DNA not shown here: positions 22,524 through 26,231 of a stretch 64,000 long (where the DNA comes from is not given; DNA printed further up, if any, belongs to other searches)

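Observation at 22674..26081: Sigma-less paralog starts exactly at the post-sigma linker motif and holds the largest repeat array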

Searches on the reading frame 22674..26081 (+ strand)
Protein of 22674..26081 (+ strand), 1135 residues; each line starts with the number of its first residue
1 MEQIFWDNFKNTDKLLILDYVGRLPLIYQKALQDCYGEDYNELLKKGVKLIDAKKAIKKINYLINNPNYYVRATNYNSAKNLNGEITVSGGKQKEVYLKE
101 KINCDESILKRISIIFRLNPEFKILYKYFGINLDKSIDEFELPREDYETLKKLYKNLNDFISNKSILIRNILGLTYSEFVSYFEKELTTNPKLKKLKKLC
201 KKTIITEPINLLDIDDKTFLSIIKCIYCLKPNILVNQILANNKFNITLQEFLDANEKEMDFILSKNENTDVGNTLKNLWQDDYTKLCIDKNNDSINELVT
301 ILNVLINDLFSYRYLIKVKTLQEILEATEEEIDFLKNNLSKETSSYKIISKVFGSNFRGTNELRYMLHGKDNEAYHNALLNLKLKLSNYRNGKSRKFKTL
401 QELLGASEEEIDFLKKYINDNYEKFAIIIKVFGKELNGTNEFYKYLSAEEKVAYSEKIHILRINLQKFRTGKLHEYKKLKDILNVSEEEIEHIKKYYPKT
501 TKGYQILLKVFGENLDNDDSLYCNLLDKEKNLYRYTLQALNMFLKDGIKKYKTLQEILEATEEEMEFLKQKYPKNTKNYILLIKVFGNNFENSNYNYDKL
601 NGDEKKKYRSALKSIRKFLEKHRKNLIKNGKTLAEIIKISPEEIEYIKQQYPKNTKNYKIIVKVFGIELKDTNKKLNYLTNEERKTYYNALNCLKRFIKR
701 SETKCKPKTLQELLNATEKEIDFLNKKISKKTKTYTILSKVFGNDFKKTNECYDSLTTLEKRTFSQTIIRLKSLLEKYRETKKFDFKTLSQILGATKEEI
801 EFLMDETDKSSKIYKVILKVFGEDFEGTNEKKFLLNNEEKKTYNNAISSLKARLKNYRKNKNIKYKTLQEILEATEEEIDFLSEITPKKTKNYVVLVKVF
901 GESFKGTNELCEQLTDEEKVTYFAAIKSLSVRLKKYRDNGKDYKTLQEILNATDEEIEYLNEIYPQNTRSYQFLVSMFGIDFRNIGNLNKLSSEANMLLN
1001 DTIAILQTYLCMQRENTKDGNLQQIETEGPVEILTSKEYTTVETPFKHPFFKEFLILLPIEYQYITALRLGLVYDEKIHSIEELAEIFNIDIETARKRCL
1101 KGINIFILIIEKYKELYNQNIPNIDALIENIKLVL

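Call 4: search_protein_families(library=pfam, proteins=[window:22674-26081:+], max_evalue=0.1)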
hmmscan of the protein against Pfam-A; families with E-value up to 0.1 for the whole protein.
window:22674-26081:+ (1135 aa): 3 families
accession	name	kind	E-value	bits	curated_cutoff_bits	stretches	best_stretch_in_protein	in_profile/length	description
PF04011.17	LemA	-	4.5e-05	23.7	26.2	0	372-436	57-122/149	LemA family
PF16476.10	DUF5053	-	0.013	15.6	26.6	0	671-701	37-67/71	Domain of unknown function (DUF5053)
PF12826.13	HHH_2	-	0.048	14.3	27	0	864-888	22-46/64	Helix-hairpin-helix motif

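Call 6: find_homologous_proteins(query=window:22674-26078:+, max_evalue=0.001)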
Query window:22674-26078:+ (1135 aa): 3 proteins with E <= 0.001 among 8000 candidates.
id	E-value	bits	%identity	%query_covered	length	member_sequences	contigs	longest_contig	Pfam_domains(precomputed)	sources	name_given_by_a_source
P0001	0.0e+0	2332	95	100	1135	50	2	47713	PF04011.18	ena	-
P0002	0.0e+0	1804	59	87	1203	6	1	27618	PF06657.19,PF04011.18,PF01337.25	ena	-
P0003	3.8e-82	295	32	61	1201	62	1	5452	PF04545.23,PF00140.26,PF04542.21,PF04539.23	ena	-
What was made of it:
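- Tried and rejected: The full protein found only same-species variants (call 6).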

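Call 8: find_encoding_contigs(protein=P0002, flank=10000, max_places=6)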
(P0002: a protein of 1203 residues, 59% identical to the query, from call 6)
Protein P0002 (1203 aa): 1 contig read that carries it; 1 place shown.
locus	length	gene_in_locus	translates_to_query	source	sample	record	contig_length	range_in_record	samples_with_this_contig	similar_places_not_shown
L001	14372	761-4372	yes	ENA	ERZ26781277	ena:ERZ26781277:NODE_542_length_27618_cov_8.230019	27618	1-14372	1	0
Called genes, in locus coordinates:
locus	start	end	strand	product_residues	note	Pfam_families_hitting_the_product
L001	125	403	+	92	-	PF00886:Ribosomal_S16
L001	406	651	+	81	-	PF13083:KH_KhpA-B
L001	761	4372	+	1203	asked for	PF06657:Cep57_MT_bd (faint), PF04011:LemA (faint), PF01337:Barstar (faint)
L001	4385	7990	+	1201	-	PF00140:Sigma70_r1_2, PF04542:Sigma70_r2, PF04539:Sigma70_r3, PF04545:Sigma70_r4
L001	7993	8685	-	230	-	PF04542:Sigma70_r2, PF04545:Sigma70_r4, PF01381:HTH_3 (weak)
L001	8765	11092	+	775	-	PF04542:Sigma70_r2, PF04545:Sigma70_r4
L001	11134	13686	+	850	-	PF02739:5_3_exonuc_N, PF01367:5_3_exonuc, PF22619:DNA_polI_exo1, PF00476:DNA_pol_A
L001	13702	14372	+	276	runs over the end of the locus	PF01149:Fapy_DNA_glyco, PF06831:H2TH, PF06827:zf-FPG_IleRS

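Call 31: search_protein_families(library=ncbifam, proteins=[window:22674-26078:+], max_evalue=0.01)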
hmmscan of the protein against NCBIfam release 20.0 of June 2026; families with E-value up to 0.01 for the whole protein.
window:22674-26078:+ (1135 aa): 0 families

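Call 41: find_related_loci(query=window:22674-26078:+, collection=genome_contigs, flank=10000)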
Query window:22674-26078:+ (1135 aa) in genome_contigs; peptide patterns used: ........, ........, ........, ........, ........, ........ (x = any residue, [..] = any of these).
300 stretches matched a pattern; 8 encode a relative of the query (tblastn E <= 1e-3); 7 distinct loci.
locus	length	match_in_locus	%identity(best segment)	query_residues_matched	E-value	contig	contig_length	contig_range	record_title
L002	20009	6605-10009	97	1-1135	0e+0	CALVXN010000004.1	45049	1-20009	MAG: uncultured Bacilli bacterium isolate BRZ_Q__bin43 genome assembly, contig: BRZ_Q__NODE_728_length_45049_cov_9.79823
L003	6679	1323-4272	33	83-1126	7e-56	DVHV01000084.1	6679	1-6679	MAG TPA_asm: Candidatus Onthocola stercoravium isolate ChiW5-5982 ChiW5__C60888_L6679_SRR5506738, whole genome shotgun s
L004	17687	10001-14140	32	17-1126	5e-46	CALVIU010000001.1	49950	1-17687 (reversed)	MAG: uncultured Bacilli bacterium isolate BRZ_PC__bin72 genome assembly, contig: BRZ_PC__NODE_896_length_49950_cov_47.16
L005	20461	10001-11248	39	21-1126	5e-42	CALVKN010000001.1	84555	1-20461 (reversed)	MAG: uncultured Bacilli bacterium isolate BRZ_NK__bin60 genome assembly, contig: BRZ_NK__NODE_325_length_84555_cov_14.52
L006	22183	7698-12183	33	400-1126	2e-34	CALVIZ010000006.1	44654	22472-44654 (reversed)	MAG: uncultured Bacilli bacterium isolate BRZ_PF__bin60 genome assembly, contig: BRZ_PF__NODE_965_length_44654_cov_6.050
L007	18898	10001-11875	31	29-1126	3e-45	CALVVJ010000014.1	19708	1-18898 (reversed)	MAG: uncultured Bacilli bacterium isolate BRZ_EQ__bin134 genome assembly, contig: BRZ_EQ__NODE_4310_length_19708_cov_4.5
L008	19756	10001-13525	32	576-1126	4e-24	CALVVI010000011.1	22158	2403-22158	MAG: uncultured Bacilli bacterium isolate BRZ_DE__bin3 genome assembly, contig: BRZ_DE__NODE_2613_length_22158_cov_9.933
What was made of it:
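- Tried and rejected: The single-protein scan worked (call 41).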

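Call 70: search_solved_structures(query=window:22674-26078:+, max_evalue=1, show_alignments=2)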
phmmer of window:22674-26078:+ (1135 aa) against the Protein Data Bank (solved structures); distinct sequences matched with E-value up to 1: 0.

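Call 71: list_cluster_members(proteins=[window:22674-26078:+, window:26094-29696:+, P0016, P0010, P0011, P0013, P0015, P0030, P0066, P0019])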
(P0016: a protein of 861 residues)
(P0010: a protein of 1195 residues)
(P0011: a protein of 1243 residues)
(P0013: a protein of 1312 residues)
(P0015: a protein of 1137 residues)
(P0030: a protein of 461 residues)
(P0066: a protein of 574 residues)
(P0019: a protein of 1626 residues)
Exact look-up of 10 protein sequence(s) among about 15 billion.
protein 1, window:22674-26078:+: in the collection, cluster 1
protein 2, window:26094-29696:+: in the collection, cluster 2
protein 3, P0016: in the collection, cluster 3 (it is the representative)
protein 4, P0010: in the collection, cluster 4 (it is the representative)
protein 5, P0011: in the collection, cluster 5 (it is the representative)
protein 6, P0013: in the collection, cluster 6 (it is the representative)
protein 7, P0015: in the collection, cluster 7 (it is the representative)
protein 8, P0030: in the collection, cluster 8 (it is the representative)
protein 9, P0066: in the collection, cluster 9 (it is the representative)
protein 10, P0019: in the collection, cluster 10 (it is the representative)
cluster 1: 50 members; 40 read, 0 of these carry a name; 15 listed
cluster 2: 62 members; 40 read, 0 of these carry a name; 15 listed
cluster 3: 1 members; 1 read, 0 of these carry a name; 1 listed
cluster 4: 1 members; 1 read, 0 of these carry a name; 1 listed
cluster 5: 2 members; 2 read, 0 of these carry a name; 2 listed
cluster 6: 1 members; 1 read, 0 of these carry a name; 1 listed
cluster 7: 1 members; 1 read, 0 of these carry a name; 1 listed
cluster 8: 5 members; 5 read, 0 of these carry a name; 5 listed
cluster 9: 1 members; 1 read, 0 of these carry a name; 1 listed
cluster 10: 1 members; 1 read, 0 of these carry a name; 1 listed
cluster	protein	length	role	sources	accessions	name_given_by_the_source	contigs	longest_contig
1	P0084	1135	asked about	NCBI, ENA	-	-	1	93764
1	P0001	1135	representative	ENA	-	-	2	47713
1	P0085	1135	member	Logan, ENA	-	-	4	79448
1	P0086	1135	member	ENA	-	-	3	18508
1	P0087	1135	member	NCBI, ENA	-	-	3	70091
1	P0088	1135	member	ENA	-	-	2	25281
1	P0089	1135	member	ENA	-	-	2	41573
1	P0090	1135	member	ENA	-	-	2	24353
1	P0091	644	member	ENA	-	-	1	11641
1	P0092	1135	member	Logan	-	-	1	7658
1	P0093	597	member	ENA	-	-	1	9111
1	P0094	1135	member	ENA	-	-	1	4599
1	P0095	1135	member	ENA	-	-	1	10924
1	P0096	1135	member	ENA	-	-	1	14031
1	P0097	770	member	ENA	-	-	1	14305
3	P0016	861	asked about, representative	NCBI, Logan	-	-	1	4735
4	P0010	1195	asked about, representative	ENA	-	-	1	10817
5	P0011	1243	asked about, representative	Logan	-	-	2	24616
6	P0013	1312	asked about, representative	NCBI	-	-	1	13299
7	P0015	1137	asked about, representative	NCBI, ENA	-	-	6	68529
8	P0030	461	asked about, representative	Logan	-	-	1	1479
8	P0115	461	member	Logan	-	-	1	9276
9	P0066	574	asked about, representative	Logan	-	-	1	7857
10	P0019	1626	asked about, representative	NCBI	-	-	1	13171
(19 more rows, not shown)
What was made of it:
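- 22674..26081 (+): ORF A: sigma-less tail protein, 1135 aa. Its 90% cluster has 50 members, and most listed full-length ones are 1135 aa (call 71).
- The 90% cluster has 50 members (call 71). Independent assemblies give the same length and start (calls 8, 41, 71).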

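Call 73: find_encoding_contigs(protein=P0115, flank=8000, max_places=3)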
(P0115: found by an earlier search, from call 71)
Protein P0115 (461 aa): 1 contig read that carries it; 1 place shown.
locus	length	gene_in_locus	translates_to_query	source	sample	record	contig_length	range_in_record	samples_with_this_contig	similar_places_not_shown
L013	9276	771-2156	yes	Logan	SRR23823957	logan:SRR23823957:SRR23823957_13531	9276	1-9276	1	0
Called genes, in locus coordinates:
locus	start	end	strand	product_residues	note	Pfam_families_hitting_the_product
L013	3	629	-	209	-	?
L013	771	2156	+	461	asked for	-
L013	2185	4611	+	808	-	PF04542:Sigma70_r2, PF04539:Sigma70_r3, PF04545:Sigma70_r4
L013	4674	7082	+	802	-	PF04542:Sigma70_r2, PF04545:Sigma70_r4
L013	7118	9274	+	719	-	?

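Call 78: search_protein_families(library=padloc, proteins=[window:22674-26078:+], max_evalue=0.01)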
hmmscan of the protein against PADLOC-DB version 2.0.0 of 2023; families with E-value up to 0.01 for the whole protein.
window:22674-26078:+ (1135 aa): 0 families

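Call 79: search_protein_families(library=phrogs, proteins=[window:22674-26078:+], max_evalue=0.01)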
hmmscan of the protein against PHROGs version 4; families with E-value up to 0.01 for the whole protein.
window:22674-26078:+ (1135 aa): 3 families
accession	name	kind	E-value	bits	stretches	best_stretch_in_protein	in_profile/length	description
phrog_23229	-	unknown function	3.8e-06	28.4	0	943-969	29-55/91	-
phrog_6441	-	unknown function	0.00031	21.8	0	786-817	6-36/72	-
phrog_18620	-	moron, auxiliary metabolic gene and host takeover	0.0019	19.1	0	600-623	18-41/65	membrane associated protein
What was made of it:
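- Tried and rejected: PADLOC and PHROGs were negative for the tail (calls 78, 79).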
